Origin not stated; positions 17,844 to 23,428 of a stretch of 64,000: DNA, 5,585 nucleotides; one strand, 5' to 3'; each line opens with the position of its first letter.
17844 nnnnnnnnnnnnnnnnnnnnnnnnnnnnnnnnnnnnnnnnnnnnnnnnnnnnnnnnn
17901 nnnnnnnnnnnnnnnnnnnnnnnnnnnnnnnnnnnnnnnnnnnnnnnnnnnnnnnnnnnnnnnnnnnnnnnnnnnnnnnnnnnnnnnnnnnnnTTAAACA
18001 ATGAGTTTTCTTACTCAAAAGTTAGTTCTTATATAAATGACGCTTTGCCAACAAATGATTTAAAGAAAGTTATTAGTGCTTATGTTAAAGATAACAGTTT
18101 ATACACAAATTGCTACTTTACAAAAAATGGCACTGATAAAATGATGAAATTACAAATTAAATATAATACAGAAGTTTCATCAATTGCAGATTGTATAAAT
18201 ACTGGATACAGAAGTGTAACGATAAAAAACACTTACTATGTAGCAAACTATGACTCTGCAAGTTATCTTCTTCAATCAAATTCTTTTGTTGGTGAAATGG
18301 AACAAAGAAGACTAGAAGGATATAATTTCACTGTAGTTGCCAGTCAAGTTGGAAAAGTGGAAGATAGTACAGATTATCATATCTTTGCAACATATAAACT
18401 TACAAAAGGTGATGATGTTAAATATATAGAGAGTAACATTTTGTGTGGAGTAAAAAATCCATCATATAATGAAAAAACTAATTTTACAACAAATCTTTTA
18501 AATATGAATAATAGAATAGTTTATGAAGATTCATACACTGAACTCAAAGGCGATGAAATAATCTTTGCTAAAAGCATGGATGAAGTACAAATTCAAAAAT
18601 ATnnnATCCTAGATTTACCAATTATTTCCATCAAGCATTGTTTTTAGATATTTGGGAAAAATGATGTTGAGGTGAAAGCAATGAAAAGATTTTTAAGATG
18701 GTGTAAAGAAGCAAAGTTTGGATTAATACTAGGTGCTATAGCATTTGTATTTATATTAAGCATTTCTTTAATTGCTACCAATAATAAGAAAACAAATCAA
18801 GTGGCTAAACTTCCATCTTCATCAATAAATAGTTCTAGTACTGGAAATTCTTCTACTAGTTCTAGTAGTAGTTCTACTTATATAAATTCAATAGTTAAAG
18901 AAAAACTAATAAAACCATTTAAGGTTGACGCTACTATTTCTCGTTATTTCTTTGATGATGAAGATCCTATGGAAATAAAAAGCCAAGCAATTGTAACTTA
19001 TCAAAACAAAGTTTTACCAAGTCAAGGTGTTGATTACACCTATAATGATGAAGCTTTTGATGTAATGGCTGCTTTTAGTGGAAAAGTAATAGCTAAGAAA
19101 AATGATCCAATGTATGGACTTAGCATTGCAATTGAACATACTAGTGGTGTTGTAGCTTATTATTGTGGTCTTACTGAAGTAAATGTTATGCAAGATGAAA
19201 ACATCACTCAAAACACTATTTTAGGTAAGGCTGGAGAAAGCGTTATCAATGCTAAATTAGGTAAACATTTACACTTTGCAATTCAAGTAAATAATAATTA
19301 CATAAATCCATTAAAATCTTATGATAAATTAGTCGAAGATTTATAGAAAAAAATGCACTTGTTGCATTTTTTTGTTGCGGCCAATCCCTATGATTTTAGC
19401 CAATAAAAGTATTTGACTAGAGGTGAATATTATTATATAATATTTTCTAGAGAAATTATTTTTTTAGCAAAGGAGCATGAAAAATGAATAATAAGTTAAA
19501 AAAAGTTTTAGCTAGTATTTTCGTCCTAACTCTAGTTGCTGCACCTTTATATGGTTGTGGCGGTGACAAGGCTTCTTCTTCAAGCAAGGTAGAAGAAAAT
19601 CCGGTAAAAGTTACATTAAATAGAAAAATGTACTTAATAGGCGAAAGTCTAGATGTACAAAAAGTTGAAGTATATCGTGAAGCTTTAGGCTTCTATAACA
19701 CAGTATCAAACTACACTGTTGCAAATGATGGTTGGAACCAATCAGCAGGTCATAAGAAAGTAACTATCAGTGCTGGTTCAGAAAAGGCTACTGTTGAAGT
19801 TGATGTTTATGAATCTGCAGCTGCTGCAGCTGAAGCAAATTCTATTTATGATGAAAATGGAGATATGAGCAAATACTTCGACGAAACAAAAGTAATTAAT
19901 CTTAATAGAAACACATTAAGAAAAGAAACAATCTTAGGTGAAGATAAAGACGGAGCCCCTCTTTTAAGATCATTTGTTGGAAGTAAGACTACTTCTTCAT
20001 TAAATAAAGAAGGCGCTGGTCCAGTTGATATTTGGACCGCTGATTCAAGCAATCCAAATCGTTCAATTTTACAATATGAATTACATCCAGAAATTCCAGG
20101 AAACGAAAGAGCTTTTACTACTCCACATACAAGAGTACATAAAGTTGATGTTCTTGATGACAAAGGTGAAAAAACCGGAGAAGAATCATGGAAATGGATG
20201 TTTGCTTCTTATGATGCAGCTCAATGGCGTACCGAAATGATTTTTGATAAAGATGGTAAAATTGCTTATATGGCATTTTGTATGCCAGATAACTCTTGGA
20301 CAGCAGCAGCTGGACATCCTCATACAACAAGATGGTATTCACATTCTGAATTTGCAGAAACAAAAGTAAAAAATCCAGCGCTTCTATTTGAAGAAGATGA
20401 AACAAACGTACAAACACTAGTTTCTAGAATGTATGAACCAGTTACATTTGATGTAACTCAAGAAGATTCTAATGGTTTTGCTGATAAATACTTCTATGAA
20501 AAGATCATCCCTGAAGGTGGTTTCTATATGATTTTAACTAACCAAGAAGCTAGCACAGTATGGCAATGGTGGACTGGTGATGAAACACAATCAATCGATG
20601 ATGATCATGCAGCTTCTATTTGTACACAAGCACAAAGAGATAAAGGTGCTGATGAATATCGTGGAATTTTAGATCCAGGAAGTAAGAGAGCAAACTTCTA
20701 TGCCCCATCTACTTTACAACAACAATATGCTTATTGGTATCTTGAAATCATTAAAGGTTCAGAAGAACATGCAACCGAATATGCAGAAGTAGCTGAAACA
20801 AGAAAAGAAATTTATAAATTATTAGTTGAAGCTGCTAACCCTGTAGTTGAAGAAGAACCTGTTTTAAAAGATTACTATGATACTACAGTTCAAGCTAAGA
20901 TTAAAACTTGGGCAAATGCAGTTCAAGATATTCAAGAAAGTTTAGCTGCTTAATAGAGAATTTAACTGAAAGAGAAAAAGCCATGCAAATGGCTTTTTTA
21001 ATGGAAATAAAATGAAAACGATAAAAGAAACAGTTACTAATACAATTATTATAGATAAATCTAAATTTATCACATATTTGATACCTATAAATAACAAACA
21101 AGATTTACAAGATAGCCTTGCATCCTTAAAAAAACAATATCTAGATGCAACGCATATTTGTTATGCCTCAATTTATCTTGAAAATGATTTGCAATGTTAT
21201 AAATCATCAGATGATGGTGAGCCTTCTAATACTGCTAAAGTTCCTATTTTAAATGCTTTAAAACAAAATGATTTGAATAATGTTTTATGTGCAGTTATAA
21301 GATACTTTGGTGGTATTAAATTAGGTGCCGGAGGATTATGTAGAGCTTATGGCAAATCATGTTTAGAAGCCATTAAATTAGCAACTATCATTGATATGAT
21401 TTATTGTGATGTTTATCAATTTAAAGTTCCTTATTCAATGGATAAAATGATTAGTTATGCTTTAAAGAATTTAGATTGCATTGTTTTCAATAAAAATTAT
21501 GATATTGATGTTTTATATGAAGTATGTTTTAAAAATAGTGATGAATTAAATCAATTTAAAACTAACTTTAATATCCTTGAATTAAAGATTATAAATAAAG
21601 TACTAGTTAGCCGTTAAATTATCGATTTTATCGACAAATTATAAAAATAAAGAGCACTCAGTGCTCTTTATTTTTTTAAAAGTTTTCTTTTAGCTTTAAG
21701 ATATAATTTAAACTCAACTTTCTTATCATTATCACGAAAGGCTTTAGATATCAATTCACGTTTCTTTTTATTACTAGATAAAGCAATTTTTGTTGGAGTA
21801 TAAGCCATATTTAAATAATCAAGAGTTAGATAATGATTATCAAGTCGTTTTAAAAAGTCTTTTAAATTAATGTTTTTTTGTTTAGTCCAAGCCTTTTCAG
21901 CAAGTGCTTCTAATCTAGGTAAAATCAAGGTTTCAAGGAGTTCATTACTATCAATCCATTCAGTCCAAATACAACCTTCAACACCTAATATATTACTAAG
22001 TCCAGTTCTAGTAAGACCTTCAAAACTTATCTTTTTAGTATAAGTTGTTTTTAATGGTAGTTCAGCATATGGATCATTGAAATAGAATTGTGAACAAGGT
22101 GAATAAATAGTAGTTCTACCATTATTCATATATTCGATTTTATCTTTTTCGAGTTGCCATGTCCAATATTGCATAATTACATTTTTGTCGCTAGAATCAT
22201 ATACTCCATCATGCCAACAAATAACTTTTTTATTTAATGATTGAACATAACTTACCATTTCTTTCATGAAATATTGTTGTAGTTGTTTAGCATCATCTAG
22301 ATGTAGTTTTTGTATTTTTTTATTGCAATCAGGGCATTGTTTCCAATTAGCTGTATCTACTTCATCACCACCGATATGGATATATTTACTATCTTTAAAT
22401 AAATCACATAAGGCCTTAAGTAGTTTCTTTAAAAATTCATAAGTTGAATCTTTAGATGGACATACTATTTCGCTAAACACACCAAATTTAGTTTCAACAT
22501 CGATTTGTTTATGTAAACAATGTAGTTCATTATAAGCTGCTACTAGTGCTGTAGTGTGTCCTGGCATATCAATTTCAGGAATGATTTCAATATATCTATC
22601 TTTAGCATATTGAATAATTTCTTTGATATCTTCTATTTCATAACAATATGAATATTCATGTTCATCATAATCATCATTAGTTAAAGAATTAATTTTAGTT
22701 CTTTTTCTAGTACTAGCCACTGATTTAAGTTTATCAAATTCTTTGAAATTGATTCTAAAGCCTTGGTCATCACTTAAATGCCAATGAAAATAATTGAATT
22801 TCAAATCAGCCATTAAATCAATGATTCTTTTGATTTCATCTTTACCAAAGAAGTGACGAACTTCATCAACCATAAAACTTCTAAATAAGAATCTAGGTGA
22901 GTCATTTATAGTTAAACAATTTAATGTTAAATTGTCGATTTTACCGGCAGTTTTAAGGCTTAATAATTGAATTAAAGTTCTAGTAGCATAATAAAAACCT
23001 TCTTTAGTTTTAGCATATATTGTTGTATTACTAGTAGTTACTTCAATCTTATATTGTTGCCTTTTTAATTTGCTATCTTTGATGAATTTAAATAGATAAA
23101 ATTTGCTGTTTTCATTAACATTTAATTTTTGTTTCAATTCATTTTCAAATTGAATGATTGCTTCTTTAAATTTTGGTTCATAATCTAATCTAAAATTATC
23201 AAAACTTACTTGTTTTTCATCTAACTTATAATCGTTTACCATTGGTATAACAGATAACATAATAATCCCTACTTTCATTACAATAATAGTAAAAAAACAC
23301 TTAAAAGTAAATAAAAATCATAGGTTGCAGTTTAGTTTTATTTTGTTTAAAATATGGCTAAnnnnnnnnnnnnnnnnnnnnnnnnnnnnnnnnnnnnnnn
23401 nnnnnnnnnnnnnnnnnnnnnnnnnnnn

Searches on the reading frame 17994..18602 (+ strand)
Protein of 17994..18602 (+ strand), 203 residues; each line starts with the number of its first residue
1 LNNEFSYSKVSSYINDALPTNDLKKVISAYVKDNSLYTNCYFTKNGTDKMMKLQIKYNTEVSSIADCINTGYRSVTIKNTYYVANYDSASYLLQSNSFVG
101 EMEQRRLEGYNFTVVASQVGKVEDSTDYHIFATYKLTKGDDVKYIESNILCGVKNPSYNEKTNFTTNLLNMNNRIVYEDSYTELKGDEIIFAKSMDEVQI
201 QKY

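Call 44: predict_structure(alignment_id=A2)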
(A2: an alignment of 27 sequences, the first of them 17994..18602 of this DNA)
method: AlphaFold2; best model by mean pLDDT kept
length: 203 residues; sequences in the alignment: 27
mean_pLDDT: 87.4   pTM: 0.86
mean pLDDT of the five models: 87.4, 87.0, 85.9, 84.6, 82.2
residues with pLDDT >= 90: 136; 70-90: 43; 50-70: 19; < 50: 5
segments of 3 or more residues with pLDDT < 50: 201-203
pLDDT, mean of each block of 10 residues (from residue 1): 70 93 95 97 94 96 94 95 84 81 94 94 86 96 96 71 64 84 96 81 41
secondary structure, 60 per line:
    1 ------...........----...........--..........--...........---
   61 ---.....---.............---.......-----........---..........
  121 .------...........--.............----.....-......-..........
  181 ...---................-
elements in order: H7-17 E22-32 E35-44 E47-57 H64-68 E72-84 H88-94 H100-107 E111-121 E128-138 E141-153 H158-162 H164-169 E174-183 H187-202

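Call 47: fold_search(model_id=the predicted structure, library=pdb)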
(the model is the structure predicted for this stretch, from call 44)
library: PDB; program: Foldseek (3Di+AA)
matches with E <= 10: 532; with E <= 0.001: 0
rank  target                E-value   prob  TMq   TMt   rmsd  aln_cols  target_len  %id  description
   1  2bo9_B                4.8e-03  0.72  0.22  0.21  16.3       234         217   10  Human carboxypeptidase A4 in complex with human latexin. (released 2005-04-15)
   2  2mzv_MODEL_1_A        1.8e-02  0.80  0.28  0.28  13.9       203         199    9  Resonance assignments and secondary structure of a phytocystatin from Sesamum indicum (released 2016-03-02)
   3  3nqz_A                3.3e-02  0.38  0.20  0.22   8.8       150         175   11  Crystal structure of the autoprocessed Vibriolysin MCP-02 with E369A mutation (released 2010-10-06)
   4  6l77                  3.9e-02  0.57  0.25  0.24  17.1       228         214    8  Crystal structure of MS5 from Brassica napus (released 2020-06-03)
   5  3ub1_B                4.1e-02  0.51  0.23  0.19  17.0       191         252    6  Ntf2 like protein involved in plasmid conjugation (released 2012-02-08)
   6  9sob_Q                6.3e-02  0.57  0.27  0.17  12.9       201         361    7  Structural Model of the Nuclear Pore Complex in Arabidopsis thaliana (released 2025-11-05)
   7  3ub1_C                6.3e-02  0.51  0.24  0.20  17.2       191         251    7  Ntf2 like protein involved in plasmid conjugation (released 2012-02-08)
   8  4lzi                  7.0e-02  0.72  0.30  0.24  12.0       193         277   10  Characterization of Solanum tuberosum Multicystatin and Significance of Core Domains (released 2014-02-26)
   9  4exr                  7.0e-02  0.51  0.24  0.29  11.2       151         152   10  Crystal structure of a putative lipoprotein (CD1622) from Clostridium difficile 630 at 1.85 A resolution (released 2012-06-27)
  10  7wb4_n                7.8e-02  0.35  0.22  0.07  14.3       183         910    6  Cryo-EM structure of the NR subunit from X. laevis NPC (released 2022-03-02)
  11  7wb4_N                7.8e-02  0.35  0.22  0.06  14.3       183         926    6  Cryo-EM structure of the NR subunit from X. laevis NPC (released 2022-03-02)
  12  6q0r_B                7.8e-02  0.33  0.19  0.19  13.8       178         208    7  Structure of DDB1-DDA1-DCAF15 complex bound to E7820 and RBM39 (released 2019-11-13)
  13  7a0h_A                8.2e-02  0.08  0.14  0.11  18.3       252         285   12  Structure of homodimeric actin capping protein alpha subunit from Plasmodium berghei (released 2021-08-18)
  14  3ub1_A                9.6e-02  0.33  0.23  0.19  16.8       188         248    6  Ntf2 like protein involved in plasmid conjugation (released 2012-02-08)
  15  5vx6_A                1.2e-01  0.13  0.18  0.17  18.8       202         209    9  Structure of Bacillus subtilis Inhibitor of motility (MotI/DgrA) (released 2017-11-22)
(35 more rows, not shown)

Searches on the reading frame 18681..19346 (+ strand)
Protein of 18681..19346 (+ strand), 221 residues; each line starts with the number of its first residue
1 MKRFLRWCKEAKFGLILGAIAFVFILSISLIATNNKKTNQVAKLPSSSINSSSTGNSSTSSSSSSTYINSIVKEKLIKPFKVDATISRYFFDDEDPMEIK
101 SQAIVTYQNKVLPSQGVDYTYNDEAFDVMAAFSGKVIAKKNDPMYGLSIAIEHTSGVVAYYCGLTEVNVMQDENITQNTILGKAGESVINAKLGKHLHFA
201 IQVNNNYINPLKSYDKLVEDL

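Call 5: search_protein_families(library=pfam, proteins=[window:18681-19346:+], max_evalue=0.01)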
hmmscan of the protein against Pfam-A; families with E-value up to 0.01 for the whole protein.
window:18681-19346:+ (221 aa): 2 families
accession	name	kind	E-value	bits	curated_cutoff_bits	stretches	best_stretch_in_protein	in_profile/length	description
PF01551.29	Peptidase_M23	-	3.1e-17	63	28.7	1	114-210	3-96/96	Peptidase family M23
PF03882.20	KicB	-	0.0016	19.1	22.1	1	4-85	9-93/115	MukF winged-helix domain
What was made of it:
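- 18681..19346 (+): M23 (LytM-domain) membrane protein, SpoIIQ-like. It may be co-transcribed with orf323, because no terminator lies between them. Pfam Peptidase_M23 at 3e-17 (call 5).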

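Call 37: search_protein_families(library=ncbifam, proteins=[window:18681-19346:+], max_evalue=0.01)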
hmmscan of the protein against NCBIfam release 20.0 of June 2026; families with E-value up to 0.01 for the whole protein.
window:18681-19346:+ (221 aa): 10 families
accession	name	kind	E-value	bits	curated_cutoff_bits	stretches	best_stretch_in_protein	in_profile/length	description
NF053738.1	S2SprSpoIIQBc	equivalog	8.2e-37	127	250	1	25-219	36-228/232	stage II sporulation protein SpoIIQ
NF052530.1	Heli_ShapePgp3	exception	7.2e-14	51.5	300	1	127-216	179-266/270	peptidoglycan metallopeptidase Pgp3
NF052529.1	PG_M23_Pgp6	exception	1.6e-11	43.6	600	1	116-216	337-434/452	peptidoglycan metallopeptidase Pgp6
NF008652.0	PRK11649.1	equivalog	3.7e-08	32.5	341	1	109-212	308-408/439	murein DD-endopeptidase MepM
NF052336.1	PdgHdaseHSB100310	equivalog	2.1e-07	30.6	500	1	127-209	69-149/316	peptidoglycan hydrolase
NF053825.1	PdgNdpepShyA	equivalog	2.8e-06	26.3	700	1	109-212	291-391/425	peptidoglycan DD-endopeptidase ShyA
NF047755.1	LIC_10271_M23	exception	1.4e-05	24.9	180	1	105-210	112-205/207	LIC_10271 family cell wall hydrolase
NF047657.1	CellWlHdaseLepto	equivalog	0.0015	18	400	1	71-184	88-197/221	hypothetical protein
NF050804.1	CellDivDipMCaul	equivalog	0.0017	17.3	900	1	127-200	540-612/634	cell division endopeptidase DipM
NF053824.1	PdgNdpepShyC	equivalog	0.0082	15.1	700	0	110-210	292-389/429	peptidoglycan DD-endopeptidase ShyC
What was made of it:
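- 18681..19346 (+): The best NCBIfam hit is SpoIIQ, 127 bits against a 250-bit cut-off (call 37).
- On SpoIIQ (neighbouring M23 gene 18681-19346): SpoIIQ is the best hit, at 127 bits and E = 8e-37, but the cut-off is 250 bits (call 37).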

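Call 71: find_encoding_contigs(protein=window:18681-19346:+, flank=1300, max_places=10)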
Protein window:18681-19346:+ (221 aa): 7 contigs read that carry it; 6 places shown.
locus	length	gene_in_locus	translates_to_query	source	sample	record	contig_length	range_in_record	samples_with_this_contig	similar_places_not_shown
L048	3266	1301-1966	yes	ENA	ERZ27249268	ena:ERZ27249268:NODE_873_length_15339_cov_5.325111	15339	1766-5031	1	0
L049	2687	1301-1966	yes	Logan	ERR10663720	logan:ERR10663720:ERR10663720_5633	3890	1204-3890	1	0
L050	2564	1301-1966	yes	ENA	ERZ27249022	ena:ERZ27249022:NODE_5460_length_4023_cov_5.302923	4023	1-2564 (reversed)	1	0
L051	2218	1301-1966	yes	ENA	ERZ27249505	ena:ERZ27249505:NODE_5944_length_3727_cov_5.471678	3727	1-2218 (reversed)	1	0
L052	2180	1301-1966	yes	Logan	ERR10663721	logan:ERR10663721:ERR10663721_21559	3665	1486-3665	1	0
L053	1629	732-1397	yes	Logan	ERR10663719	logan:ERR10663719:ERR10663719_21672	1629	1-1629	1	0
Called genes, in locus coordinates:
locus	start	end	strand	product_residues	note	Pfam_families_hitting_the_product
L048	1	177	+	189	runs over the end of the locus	-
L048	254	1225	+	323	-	-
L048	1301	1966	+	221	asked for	PF01551:Peptidase_M23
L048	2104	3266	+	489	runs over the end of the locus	-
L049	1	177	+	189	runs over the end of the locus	-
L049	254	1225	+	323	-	-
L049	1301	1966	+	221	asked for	PF01551:Peptidase_M23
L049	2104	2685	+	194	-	?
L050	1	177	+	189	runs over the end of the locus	-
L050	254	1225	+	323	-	-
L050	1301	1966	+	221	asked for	PF01551:Peptidase_M23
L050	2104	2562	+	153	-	?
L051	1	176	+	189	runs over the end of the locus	-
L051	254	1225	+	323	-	-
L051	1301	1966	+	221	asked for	PF01551:Peptidase_M23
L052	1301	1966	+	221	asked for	PF01551:Peptidase_M23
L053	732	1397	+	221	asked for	PF01551:Peptidase_M23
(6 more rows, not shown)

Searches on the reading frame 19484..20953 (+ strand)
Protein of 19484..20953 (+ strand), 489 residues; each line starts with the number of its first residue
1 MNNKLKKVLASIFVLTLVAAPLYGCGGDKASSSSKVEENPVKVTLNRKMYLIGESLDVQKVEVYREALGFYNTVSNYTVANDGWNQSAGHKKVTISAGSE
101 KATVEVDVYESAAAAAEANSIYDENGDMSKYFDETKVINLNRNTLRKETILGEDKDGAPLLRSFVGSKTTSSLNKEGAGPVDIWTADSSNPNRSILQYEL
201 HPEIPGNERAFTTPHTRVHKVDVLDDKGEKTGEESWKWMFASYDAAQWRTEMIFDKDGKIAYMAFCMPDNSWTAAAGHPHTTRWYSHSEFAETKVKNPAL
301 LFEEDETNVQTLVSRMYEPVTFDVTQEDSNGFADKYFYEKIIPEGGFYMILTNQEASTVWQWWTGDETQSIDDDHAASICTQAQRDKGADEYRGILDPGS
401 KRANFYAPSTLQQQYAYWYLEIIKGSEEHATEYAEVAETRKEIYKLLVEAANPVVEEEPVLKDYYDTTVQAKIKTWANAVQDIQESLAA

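Call 5: search_protein_families(library=pfam, proteins=[window:19484-20953:+], max_evalue=0.01)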
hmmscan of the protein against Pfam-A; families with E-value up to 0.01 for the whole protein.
window:19484-20953:+ (489 aa): 0 families

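Call 37: search_protein_families(library=ncbifam, proteins=[window:19484-20953:+], max_evalue=0.01)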
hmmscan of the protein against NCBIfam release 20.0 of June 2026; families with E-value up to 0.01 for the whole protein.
window:19484-20953:+ (489 aa): 0 families

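Call 59: search_protein_families(library=phrogs, proteins=[window:19484-20953:+], max_evalue=0.1)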
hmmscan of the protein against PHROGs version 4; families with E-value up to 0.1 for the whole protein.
window:19484-20953:+ (489 aa): 2 families
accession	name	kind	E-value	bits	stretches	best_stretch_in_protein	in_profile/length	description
phrog_806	-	unknown function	0.015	16.4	1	6-63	3-67/187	-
phrog_31041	-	unknown function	0.015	16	1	79-134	48-103/174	-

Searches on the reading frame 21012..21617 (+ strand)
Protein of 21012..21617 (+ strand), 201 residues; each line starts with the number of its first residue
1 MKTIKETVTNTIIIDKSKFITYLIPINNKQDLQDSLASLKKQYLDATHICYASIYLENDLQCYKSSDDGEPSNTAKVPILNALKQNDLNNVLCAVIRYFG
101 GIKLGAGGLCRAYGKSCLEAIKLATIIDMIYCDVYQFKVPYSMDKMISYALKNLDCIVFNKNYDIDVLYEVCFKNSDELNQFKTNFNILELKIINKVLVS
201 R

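Call 5: search_protein_families(library=pfam, proteins=[window:21012-21617:+], max_evalue=0.01)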
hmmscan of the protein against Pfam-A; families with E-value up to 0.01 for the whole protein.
window:21012-21617:+ (201 aa): 1 family
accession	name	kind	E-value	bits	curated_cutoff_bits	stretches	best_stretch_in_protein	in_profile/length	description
PF01205.25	UPF0029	-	3.5e-33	114.2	27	1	16-121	2-107/107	Uncharacterized protein family UPF0029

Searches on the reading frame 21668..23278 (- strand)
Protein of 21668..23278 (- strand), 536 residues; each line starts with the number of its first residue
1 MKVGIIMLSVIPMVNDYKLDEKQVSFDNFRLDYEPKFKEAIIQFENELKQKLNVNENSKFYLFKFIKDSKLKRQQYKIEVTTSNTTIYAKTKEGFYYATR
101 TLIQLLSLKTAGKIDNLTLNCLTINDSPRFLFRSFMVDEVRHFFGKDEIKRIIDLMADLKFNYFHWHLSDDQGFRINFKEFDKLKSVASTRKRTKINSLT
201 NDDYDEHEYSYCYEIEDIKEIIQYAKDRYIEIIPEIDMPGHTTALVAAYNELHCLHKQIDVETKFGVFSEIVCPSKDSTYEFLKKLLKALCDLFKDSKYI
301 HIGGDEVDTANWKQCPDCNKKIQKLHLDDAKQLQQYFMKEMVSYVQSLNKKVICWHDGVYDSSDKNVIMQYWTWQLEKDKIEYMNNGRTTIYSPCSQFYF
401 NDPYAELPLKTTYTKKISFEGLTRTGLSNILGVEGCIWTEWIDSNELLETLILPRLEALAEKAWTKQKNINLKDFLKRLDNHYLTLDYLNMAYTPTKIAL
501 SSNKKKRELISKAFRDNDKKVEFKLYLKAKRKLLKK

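Call 63: search_protein_families(library=pfam, proteins=[window:21668-23278:-], max_evalue=0.00001)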
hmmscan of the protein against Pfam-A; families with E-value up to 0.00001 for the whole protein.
window:21668-23278:- (536 aa): 2 families
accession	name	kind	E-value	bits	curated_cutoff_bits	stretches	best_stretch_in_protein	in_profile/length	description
PF00728.28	Glyco_hydro_20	-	6.4e-94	315.6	22.3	1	130-466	1-347/348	Glycosyl hydrolase family 20, catalytic domain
PF02838.20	Glyco_hydro_20b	-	1.5e-10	42.3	26.1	1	9-126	3-123/124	Glycosyl hydrolase family 20, domain 2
